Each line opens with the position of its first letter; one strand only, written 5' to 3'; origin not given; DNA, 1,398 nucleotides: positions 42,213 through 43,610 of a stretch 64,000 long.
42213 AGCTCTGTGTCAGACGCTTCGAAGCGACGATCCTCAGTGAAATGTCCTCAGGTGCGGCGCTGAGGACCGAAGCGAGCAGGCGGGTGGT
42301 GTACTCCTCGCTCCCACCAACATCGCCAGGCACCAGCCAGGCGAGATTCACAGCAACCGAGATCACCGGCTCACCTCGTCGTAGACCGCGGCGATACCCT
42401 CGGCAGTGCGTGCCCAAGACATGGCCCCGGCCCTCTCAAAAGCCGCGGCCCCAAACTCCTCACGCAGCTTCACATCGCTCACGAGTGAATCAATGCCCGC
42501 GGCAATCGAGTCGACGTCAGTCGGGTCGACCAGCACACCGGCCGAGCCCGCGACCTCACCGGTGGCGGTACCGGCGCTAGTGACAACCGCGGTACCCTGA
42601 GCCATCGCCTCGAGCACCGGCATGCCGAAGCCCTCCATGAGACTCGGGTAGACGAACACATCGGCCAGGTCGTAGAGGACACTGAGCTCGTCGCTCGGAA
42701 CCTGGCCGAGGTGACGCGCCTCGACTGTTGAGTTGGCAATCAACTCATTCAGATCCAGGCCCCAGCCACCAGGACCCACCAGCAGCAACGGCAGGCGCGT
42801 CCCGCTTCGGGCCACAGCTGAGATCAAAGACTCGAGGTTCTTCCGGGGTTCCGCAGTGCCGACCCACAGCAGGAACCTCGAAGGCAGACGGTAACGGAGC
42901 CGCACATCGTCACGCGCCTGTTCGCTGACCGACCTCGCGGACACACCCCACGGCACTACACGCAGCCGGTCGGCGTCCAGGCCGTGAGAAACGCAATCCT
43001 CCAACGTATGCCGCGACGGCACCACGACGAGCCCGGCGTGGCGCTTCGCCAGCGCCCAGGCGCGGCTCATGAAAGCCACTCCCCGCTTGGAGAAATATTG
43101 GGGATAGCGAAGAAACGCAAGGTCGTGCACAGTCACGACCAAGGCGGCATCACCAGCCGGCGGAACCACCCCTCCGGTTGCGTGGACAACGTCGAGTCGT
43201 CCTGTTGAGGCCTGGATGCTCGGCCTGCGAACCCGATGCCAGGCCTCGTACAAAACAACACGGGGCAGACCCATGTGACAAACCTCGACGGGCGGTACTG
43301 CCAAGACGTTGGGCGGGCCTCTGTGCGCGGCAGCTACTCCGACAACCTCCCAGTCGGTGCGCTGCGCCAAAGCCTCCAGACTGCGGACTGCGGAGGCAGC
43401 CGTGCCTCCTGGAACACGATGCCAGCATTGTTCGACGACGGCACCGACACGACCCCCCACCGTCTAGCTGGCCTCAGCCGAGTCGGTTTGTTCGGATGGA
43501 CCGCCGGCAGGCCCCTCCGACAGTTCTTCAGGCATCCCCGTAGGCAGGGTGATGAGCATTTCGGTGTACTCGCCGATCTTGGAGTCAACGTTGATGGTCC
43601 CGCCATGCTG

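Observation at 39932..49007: SBP + HAMP histidine kinase translationally coupled to three GT4 glycosyltransferases, behind a sigma-less partner-switching cassette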

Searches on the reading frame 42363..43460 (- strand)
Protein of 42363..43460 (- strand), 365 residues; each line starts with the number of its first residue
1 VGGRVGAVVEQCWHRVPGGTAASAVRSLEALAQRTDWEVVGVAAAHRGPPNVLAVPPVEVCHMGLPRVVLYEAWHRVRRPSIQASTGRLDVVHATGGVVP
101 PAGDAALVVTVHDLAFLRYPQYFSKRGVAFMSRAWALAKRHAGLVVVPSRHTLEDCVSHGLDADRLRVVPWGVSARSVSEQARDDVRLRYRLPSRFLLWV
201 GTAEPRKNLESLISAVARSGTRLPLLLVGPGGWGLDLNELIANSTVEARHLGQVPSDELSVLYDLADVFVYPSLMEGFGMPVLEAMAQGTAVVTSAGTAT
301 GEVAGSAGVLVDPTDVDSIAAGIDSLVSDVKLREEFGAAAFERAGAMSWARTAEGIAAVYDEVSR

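Call 4: search_protein_families(library=pfam, proteins=[window:42363-43460:-], max_evalue=0.01)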
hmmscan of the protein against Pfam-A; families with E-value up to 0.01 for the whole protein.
window:42363-43460:- (365 aa): 6 families
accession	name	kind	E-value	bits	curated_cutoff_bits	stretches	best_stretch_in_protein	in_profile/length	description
PF00534.26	Glycos_transf_1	-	3.2e-29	102.1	26.4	1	194-342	15-171/172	Glycosyl transferases group 1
PF13692.12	Glyco_trans_1_4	-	2.1e-24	86.9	27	1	197-329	4-142/142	Glycosyl transferases group 1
PF13439.12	Glyco_transf_4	-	3.8e-11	43.7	28.5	1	17-174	1-167/170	Glycosyltransferase Family 4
PF13579.12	Glyco_trans_4_4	-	1.7e-08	35.4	29.7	1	18-172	1-158/158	Glycosyl transferase 4-like domain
PF20706.3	GT4-conflict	-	3.4e-05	23.5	26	1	256-302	272-318/385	Family 4 Glycosyltransferase in conflict systems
PF13524.12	Glyco_trans_1_2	-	3.9e-05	24.1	25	1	210-344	3-129/144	Glycosyl transferase-like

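Call 20: search_protein_families(library=ncbifam, proteins=[window:42363-43460:-], max_evalue=0.00001)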
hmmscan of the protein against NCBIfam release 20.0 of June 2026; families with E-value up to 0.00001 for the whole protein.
window:42363-43460:- (365 aa): 19 families
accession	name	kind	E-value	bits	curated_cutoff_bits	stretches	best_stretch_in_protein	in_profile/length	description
TIGR04047.1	MSMEG_0565_glyc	hypoth_equivalog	1.7e-26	93.2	259.85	1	107-361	113-372/373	MSMEG_0565 family glycosyltransferase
TIGR03449.1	mycothiol_MshA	equivalog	7e-22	77.9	462.5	1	142-363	165-403/406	D-inositol-3-phosphate glycosyltransferase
TIGR02149.1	glgA_Coryne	subfamily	2.9e-20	72.7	302.4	1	104-363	106-390/391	glycogen synthase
NF053787.1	GlcN_PG_synth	equivalog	1.9e-19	69.7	480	1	141-363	143-359/361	N-acetylglucosaminyl phosphatidylglycerol synthase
TIGR04063.1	stp3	hypoth_equivalog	9.4e-17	61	442.05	1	145-363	161-395/397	TIGR04063 family PEP-CTERM/XrtA system glycosyltransferase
TIGR03088.1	stp2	hypoth_equivalog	6.1e-15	55.1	409.05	1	212-363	219-373/374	TIGR03088 family PEP-CTERM/XrtA system glycosyltransferase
NF038295.1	EPS_HpsP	equivalog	1.3e-14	54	550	1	168-363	180-387/388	hormogonium polysaccharide biosynthesis glycosyltransferase HpsP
TIGR03999.1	thiol_BshA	equivalog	4e-14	52.3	273.7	1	166-361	169-371/375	N-acetyl-alpha-D-glucosaminyl L-malate synthase BshA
NF041876.1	EPS_EpsE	equivalog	1.1e-13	51.2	400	1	163-343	185-375/389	exopolysaccharide biosynthesis GT4 family glycosyltransferase EpsE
NF050063.1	ProtGlycPglJ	equivalog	7.9e-13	48.3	500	1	140-347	143-350/363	N-acetylgalactosamine-N,N'-diacetylbacillosaminyl-diphospho-undecaprenol 4-alpha-N-acetylgalactosaminyltransferase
NF047684.1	TeichurnBiosyTuaC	equivalog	8.7e-13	47.9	550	1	107-344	135-369/391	teichuronic acid biosynthesis protein TuaC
NF038229.1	Glyco4_Geo_Pelo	equivalog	3.1e-11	42.9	400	1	139-363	107-336/338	GPMC system family 4 glycosyltransferase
NF007640.0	PRK10307.1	subfamily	3.8e-11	42.5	276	1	129-346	161-389/411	WcaI family glycosyltransferase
TIGR04157.1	glyco_rSAM_CFB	subfamily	9.2e-10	38.1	400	1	158-300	187-335/406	TIGR04157 family glycosyltransferase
NF012028.0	PRK15484.1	subfamily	1.2e-09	37.7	618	1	145-333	143-348/380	lipopolysaccharide N-acetylglucosaminyltransferase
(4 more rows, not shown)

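Call 37: find_homologous_proteins(query=window:42363-43460:-, max_evalue=1e-20)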
Query window:42363-43460:- (365 aa): 4294 proteins with E <= 1e-20 among 8000 candidates; the best 120 are listed.
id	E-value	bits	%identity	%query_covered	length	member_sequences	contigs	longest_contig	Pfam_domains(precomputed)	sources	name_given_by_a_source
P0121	3.2e-217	739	93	100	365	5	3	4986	PF00534.27,PF13579.13,PF13524.13,PF13439.13,PF13692.13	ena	-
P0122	8.3e-210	714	90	100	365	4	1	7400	PF00534.27,PF13579.13,PF13524.13,PF13439.13,PF13692.13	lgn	-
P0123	8.0e-202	688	86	100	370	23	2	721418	PF00534.27,PF13579.13,PF13524.13,PF13439.13,PF20706.4,PF13692.13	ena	-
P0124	1.1e-200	684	86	100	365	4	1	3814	PF00534.27,PF13579.13,PF13524.13,PF13439.13,PF13692.13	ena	-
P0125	5.2e-189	646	82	100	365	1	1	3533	PF00534.27,PF13579.13,PF13524.13,PF13439.13,PF13692.13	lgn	-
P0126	1.8e-188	644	87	91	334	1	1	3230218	PF00534.27,PF13579.13,PF13524.13,PF13439.13,PF13692.13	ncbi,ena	-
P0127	1.5e-186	638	81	99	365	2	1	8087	PF00534.27,PF13579.13,PF13524.13,PF13439.13,PF13692.13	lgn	-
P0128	2.1e-178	611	77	99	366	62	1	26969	PF00534.27,PF13579.13,PF13439.13,PF13692.13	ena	-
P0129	4.0e-178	610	77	99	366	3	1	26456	PF00534.27,PF13579.13,PF13524.13,PF13439.13,PF20706.4,PF13692.13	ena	-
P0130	2.5e-177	608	76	99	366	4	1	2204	PF00534.27,PF13579.13,PF13524.13,PF13439.13,PF13692.13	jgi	-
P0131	6.7e-177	606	78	98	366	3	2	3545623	PF00534.27,PF13579.13,PF13524.13,PF13439.13,PF20706.4,PF13692.13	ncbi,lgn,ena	-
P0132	1.4e-173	595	74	100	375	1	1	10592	PF00534.27,PF13579.13,PF13524.13,PF13439.13,PF13692.13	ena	-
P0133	3.0e-172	591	74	99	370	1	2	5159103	PF00534.27,PF13579.13,PF13524.13,PF13439.13,PF20706.4,PF13692.13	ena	-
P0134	1.5e-168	579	73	99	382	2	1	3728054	PF00534.27,PF13579.13,PF13524.13,PF13439.13,PF20706.4,PF13692.13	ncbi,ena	-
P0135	2.5e-168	578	81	89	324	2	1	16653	PF00534.27,PF13579.13,PF13524.13,PF13439.13,PF13692.13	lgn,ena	-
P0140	3.6e-139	482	61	99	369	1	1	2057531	PF00534.27,PF13579.13,PF13524.13,PF13439.13,PF20706.4,PF13692.13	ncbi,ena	-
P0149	1.3e-129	451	58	98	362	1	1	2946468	PF00534.27,PF13524.13,PF13439.13,PF20706.4,PF13692.13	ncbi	ncbi:MAG: glycosyltransferase family 1 protein [Acidimicrobiales bacterium]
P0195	5.4e-118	412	56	98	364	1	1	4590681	PF00534.27,PF13579.13,PF13524.13,PF13439.13,PF20706.4,PF13692.13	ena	-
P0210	5.2e-116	406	56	100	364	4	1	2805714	PF00534.27,PF13579.13,PF13524.13,PF13439.13,PF13692.13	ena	-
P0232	1.7e-112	394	54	98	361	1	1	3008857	PF00534.27,PF13579.13,PF13524.13,PF13439.13,PF20706.4,PF13692.13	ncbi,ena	-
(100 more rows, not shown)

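Call 38: find_encoding_contigs(protein=P0134, flank=10000, max_places=1)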
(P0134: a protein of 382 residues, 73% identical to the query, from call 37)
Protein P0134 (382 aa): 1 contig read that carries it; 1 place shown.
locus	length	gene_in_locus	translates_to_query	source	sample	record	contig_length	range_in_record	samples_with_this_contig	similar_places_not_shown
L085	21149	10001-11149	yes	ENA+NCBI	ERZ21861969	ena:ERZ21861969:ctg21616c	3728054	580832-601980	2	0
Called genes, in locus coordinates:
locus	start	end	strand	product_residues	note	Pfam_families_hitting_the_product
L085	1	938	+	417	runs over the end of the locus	PF03721:UDPG_MGDP_dh_N, PF00984:UDPG_MGDP_dh, PF03720:UDPG_MGDP_dh_C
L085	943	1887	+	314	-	PF01073:3Beta_HSD, PF01370:Epimerase, PF07993:NAD_binding_4 (faint), PF16363:GDP_Man_Dehyd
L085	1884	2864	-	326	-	PF01370:Epimerase, PF04321:RmlD_sub_bind, PF16363:GDP_Man_Dehyd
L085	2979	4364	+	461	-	PF00909:Ammonium_transp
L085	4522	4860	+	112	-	PF01740:STAS, PF13466:STAS_2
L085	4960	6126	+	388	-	PF00072:Response_reg, PF07228:SpoIIE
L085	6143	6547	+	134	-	PF13581:HATPase_c_2, PF02518:HATPase_c (weak)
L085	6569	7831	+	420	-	PF13433:Peripla_BP_5 (weak), PF13458:Peripla_BP_6, PF01094:ANF_receptor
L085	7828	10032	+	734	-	PF00672:HAMP, PF00512:HisKA, PF02518:HATPase_c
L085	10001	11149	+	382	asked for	PF13439:Glyco_transf_4, PF13579:Glyco_trans_4_4 (weak), PF20706:GT4-conflict (weak), PF00534:Glycos_transf_1, PF13692:Glyco_trans_1_4, PF13524:Glyco_trans_1_2 (weak)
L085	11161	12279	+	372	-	PF13439:Glyco_transf_4, PF13579:Glyco_trans_4_4, PF00534:Glycos_transf_1, PF13692:Glyco_trans_1_4, PF20706:GT4-conflict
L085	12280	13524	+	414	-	PF13439:Glyco_transf_4, PF13579:Glyco_trans_4_4, PF00534:Glycos_transf_1, PF13692:Glyco_trans_1_4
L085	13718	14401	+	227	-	-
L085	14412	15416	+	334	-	PF00483:NTP_transferase, PF12804:NTP_transf_3, PF25084:LbH_EIF2B, PF25087:GMPPB_C, PF24894:Hexapep_GlmU (weak)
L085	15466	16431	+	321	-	PF01073:3Beta_HSD (weak), PF01370:Epimerase, PF02719:Polysacc_synt_2 (weak), PF04321:RmlD_sub_bind, PF16363:GDP_Man_Dehyd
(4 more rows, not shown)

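Call 39: find_encoding_contigs(protein=P0140, flank=10000, max_places=1)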
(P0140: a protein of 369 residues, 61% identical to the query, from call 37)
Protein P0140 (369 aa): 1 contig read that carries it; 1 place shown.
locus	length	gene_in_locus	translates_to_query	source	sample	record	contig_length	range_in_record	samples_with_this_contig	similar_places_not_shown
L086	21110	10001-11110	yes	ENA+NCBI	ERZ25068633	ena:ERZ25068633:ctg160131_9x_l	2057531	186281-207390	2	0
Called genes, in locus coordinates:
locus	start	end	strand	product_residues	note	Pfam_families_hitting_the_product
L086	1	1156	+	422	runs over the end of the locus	PF03721:UDPG_MGDP_dh_N, PF00984:UDPG_MGDP_dh, PF03720:UDPG_MGDP_dh_C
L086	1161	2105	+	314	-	PF01073:3Beta_HSD, PF01370:Epimerase, PF04321:RmlD_sub_bind (weak), PF16363:GDP_Man_Dehyd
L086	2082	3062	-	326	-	PF01073:3Beta_HSD (faint), PF01370:Epimerase, PF04321:RmlD_sub_bind, PF16363:GDP_Man_Dehyd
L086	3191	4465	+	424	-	PF00909:Ammonium_transp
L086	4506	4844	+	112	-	PF01740:STAS, PF13466:STAS_2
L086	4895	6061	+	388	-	PF00072:Response_reg, PF07228:SpoIIE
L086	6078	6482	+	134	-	PF13581:HATPase_c_2, PF02518:HATPase_c (weak)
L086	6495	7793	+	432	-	PF13433:Peripla_BP_5 (weak), PF13458:Peripla_BP_6, PF01094:ANF_receptor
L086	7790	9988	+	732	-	PF00672:HAMP, PF00512:HisKA, PF02518:HATPase_c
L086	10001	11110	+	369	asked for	PF13439:Glyco_transf_4, PF13579:Glyco_trans_4_4 (weak), PF00534:Glycos_transf_1, PF13692:Glyco_trans_1_4, PF13524:Glyco_trans_1_2, PF20706:GT4-conflict (weak)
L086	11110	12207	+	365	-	PF13439:Glyco_transf_4, PF13579:Glyco_trans_4_4 (weak), PF20706:GT4-conflict, PF00534:Glycos_transf_1, PF13692:Glyco_trans_1_4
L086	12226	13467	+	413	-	PF13439:Glyco_transf_4, PF13579:Glyco_trans_4_4, PF00534:Glycos_transf_1, PF13692:Glyco_trans_1_4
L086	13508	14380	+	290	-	-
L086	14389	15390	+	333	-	PF00483:NTP_transferase, PF12804:NTP_transf_3, PF25084:LbH_EIF2B, PF24894:Hexapep_GlmU, PF25087:GMPPB_C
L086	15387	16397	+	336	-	PF01073:3Beta_HSD, PF01370:Epimerase, PF02719:Polysacc_synt_2, PF04321:RmlD_sub_bind, PF05368:NmrA (faint), PF08659:KR (weak), PF13460:NAD_binding_10, PF16363:GDP_Man_Dehyd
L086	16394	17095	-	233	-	PF01996:F420_ligase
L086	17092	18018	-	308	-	PF01933:CofD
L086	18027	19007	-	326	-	PF01370:Epimerase, PF04321:RmlD_sub_bind, PF16363:GDP_Man_Dehyd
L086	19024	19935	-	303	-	PF01370:Epimerase, PF04321:RmlD_sub_bind, PF07993:NAD_binding_4 (faint), PF13460:NAD_binding_10 (faint), PF01073:3Beta_HSD, PF02719:Polysacc_synt_2, PF16363:GDP_Man_Dehyd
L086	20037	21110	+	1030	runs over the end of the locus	PF00535:Glycos_transf_2, PF13641:Glyco_tranf_2_3, PF13632:Glyco_trans_2_3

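Call 40: find_encoding_contigs(protein=P0149, flank=10000, max_places=1)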
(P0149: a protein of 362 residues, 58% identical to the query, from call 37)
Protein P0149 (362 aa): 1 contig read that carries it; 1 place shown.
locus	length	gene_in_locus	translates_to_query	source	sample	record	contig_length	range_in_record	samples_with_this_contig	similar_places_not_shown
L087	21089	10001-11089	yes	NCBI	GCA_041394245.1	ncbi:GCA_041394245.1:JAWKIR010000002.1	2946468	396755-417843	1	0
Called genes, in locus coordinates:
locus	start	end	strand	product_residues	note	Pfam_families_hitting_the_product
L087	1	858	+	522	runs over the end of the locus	PF01262:AlaDh_PNT_C (weak), PF01134:GIDA, PF01266:DAO (weak), PF07992:Pyr_redox_2, PF12831:FAD_oxidored, PF13450:NAD_binding_8 (weak), PF00070:Pyr_redox, PF02852:Pyr_redox_dim, +2 more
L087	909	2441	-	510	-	PF01039:Carboxyl_trans, PF03255:ACCA (weak)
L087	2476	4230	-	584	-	PF00289:Biotin_carb_N, PF02786:CPSase_L_D2, PF02785:Biotin_carb_C, PF00364:Biotin_lipoyl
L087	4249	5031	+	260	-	PF03099:BPL_LplA_LipB, PF02237:BPL_C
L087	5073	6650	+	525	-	PF03816:LytR_cpsA_psr, PF13399:LytR_C (weak)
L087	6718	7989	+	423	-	PF03446:NAD_binding_2 (weak), PF03721:UDPG_MGDP_dh_N, PF00984:UDPG_MGDP_dh, PF03720:UDPG_MGDP_dh_C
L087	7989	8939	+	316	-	PF01073:3Beta_HSD, PF01370:Epimerase, PF02719:Polysacc_synt_2 (faint), PF04321:RmlD_sub_bind (weak), PF07993:NAD_binding_4 (faint), PF16363:GDP_Man_Dehyd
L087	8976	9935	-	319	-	PF01073:3Beta_HSD (faint), PF01370:Epimerase, PF04321:RmlD_sub_bind, PF16363:GDP_Man_Dehyd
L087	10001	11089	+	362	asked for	PF13439:Glyco_transf_4, PF00534:Glycos_transf_1, PF20706:GT4-conflict (faint), PF13692:Glyco_trans_1_4, PF13524:Glyco_trans_1_2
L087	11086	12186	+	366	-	PF13439:Glyco_transf_4 (weak), PF20706:GT4-conflict, PF00534:Glycos_transf_1, PF13692:Glyco_trans_1_4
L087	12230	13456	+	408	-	PF13439:Glyco_transf_4, PF13579:Glyco_trans_4_4, PF00534:Glycos_transf_1, PF13692:Glyco_trans_1_4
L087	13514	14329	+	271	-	-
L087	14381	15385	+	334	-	PF00483:NTP_transferase, PF12804:NTP_transf_3, PF00132:Hexapep (faint), PF24894:Hexapep_GlmU (weak), PF25084:LbH_EIF2B, PF25087:GMPPB_C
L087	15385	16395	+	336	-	PF00106:adh_short (weak), PF01073:3Beta_HSD, PF01370:Epimerase, PF02719:Polysacc_synt_2, PF04321:RmlD_sub_bind, PF05368:NmrA (weak), PF13460:NAD_binding_10, PF16363:GDP_Man_Dehyd, +1 more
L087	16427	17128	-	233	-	PF01996:F420_ligase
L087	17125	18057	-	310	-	PF01933:CofD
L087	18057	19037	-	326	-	PF01370:Epimerase, PF04321:RmlD_sub_bind (weak), PF16363:GDP_Man_Dehyd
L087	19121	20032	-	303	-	PF01370:Epimerase, PF04321:RmlD_sub_bind, PF07993:NAD_binding_4 (faint), PF13460:NAD_binding_10 (faint), PF01073:3Beta_HSD, PF02719:Polysacc_synt_2, PF16363:GDP_Man_Dehyd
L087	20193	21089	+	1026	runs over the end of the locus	PF00535:Glycos_transf_2 (faint), PF13641:Glyco_tranf_2_3, PF13632:Glyco_trans_2_3 (weak)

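Call 50: find_encoding_contigs(protein=P0195, flank=9000, max_places=1)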
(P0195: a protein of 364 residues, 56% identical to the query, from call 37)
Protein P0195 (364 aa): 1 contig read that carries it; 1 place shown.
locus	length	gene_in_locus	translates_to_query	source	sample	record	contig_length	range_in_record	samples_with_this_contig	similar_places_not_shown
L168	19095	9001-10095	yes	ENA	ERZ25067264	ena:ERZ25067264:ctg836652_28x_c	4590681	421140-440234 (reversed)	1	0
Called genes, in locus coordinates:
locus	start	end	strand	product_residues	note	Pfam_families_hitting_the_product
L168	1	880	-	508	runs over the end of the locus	PF13231:PMT_2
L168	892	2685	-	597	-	PF00289:Biotin_carb_N, PF02786:CPSase_L_D2, PF02222:ATP-grasp (weak), PF02785:Biotin_carb_C, PF00364:Biotin_lipoyl, PF25917:BSH_RND (weak)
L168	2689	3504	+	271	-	PF03099:BPL_LplA_LipB, PF02237:BPL_C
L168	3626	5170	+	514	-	PF03816:LytR_cpsA_psr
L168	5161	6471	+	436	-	PF03446:NAD_binding_2 (faint), PF03721:UDPG_MGDP_dh_N, PF00984:UDPG_MGDP_dh, PF03720:UDPG_MGDP_dh_C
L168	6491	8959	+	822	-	PF25390:WD40_RLD, PF13540:RCC1_2, PF25390:WD40_RLD, PF13540:RCC1_2, PF25390:WD40_RLD (weak), PF13540:RCC1_2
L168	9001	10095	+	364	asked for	PF13439:Glyco_transf_4, PF13579:Glyco_trans_4_4 (weak), PF00534:Glycos_transf_1, PF13692:Glyco_trans_1_4, PF13524:Glyco_trans_1_2, PF20706:GT4-conflict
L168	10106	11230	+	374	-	PF13439:Glyco_transf_4, PF20706:GT4-conflict, PF00534:Glycos_transf_1, PF13692:Glyco_trans_1_4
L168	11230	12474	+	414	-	PF13439:Glyco_transf_4, PF13579:Glyco_trans_4_4, PF00534:Glycos_transf_1, PF13692:Glyco_trans_1_4, PF13524:Glyco_trans_1_2 (weak)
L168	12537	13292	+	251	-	-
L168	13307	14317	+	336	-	PF00483:NTP_transferase, PF12804:NTP_transf_3, PF25084:LbH_EIF2B, PF25087:GMPPB_C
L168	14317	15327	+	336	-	PF01073:3Beta_HSD, PF01370:Epimerase, PF02719:Polysacc_synt_2, PF04321:RmlD_sub_bind, PF05368:NmrA (faint), PF13460:NAD_binding_10, PF16363:GDP_Man_Dehyd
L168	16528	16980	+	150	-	-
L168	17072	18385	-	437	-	PF06114:Peptidase_M78 (weak)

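Call 51: find_encoding_contigs(protein=P0210, flank=9000, max_places=1)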
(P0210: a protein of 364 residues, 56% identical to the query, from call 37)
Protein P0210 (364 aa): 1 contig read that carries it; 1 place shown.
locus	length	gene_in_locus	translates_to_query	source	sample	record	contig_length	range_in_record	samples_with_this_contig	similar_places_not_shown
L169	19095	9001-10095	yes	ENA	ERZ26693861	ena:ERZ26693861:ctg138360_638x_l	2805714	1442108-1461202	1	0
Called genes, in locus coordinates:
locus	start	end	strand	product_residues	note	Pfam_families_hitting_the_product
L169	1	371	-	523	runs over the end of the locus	PF13231:PMT_2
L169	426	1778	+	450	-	PF01134:GIDA (weak), PF01262:AlaDh_PNT_C (faint), PF07992:Pyr_redox_2, PF12831:FAD_oxidored, PF13434:Lys_Orn_oxgnase, PF13738:Pyr_redox_3, PF00070:Pyr_redox, PF02852:Pyr_redox_dim, +3 more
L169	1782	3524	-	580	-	PF00289:Biotin_carb_N, PF02786:CPSase_L_D2, PF02785:Biotin_carb_C, PF00364:Biotin_lipoyl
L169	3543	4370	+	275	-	PF03099:BPL_LplA_LipB (faint), PF02237:BPL_C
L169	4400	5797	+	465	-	PF03816:LytR_cpsA_psr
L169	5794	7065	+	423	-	PF03446:NAD_binding_2 (weak), PF03721:UDPG_MGDP_dh_N, PF00984:UDPG_MGDP_dh, PF03720:UDPG_MGDP_dh_C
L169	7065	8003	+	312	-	PF01073:3Beta_HSD (weak), PF01370:Epimerase, PF04321:RmlD_sub_bind (weak), PF07993:NAD_binding_4 (faint), PF16363:GDP_Man_Dehyd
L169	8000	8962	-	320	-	PF01370:Epimerase, PF04321:RmlD_sub_bind, PF01073:3Beta_HSD (faint), PF16363:GDP_Man_Dehyd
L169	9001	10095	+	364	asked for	PF13439:Glyco_transf_4, PF13579:Glyco_trans_4_4 (weak), PF00534:Glycos_transf_1, PF13692:Glyco_trans_1_4, PF13524:Glyco_trans_1_2 (weak)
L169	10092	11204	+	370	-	PF13439:Glyco_transf_4, PF20706:GT4-conflict, PF00534:Glycos_transf_1, PF13692:Glyco_trans_1_4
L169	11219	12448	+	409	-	PF13439:Glyco_transf_4, PF13579:Glyco_trans_4_4, PF00534:Glycos_transf_1, PF13692:Glyco_trans_1_4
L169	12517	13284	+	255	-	-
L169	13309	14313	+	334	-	PF00483:NTP_transferase, PF12804:NTP_transf_3, PF25084:LbH_EIF2B (weak), PF25087:GMPPB_C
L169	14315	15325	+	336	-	PF01073:3Beta_HSD, PF01370:Epimerase, PF02719:Polysacc_synt_2, PF04321:RmlD_sub_bind, PF13460:NAD_binding_10 (weak), PF16363:GDP_Man_Dehyd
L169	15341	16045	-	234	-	PF01996:F420_ligase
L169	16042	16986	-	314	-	PF01933:CofD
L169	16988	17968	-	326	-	PF01370:Epimerase, PF04321:RmlD_sub_bind, PF16363:GDP_Man_Dehyd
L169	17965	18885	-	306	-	PF01370:Epimerase, PF04321:RmlD_sub_bind, PF07993:NAD_binding_4 (faint), PF13460:NAD_binding_10 (faint), PF01073:3Beta_HSD, PF02719:Polysacc_synt_2, PF16363:GDP_Man_Dehyd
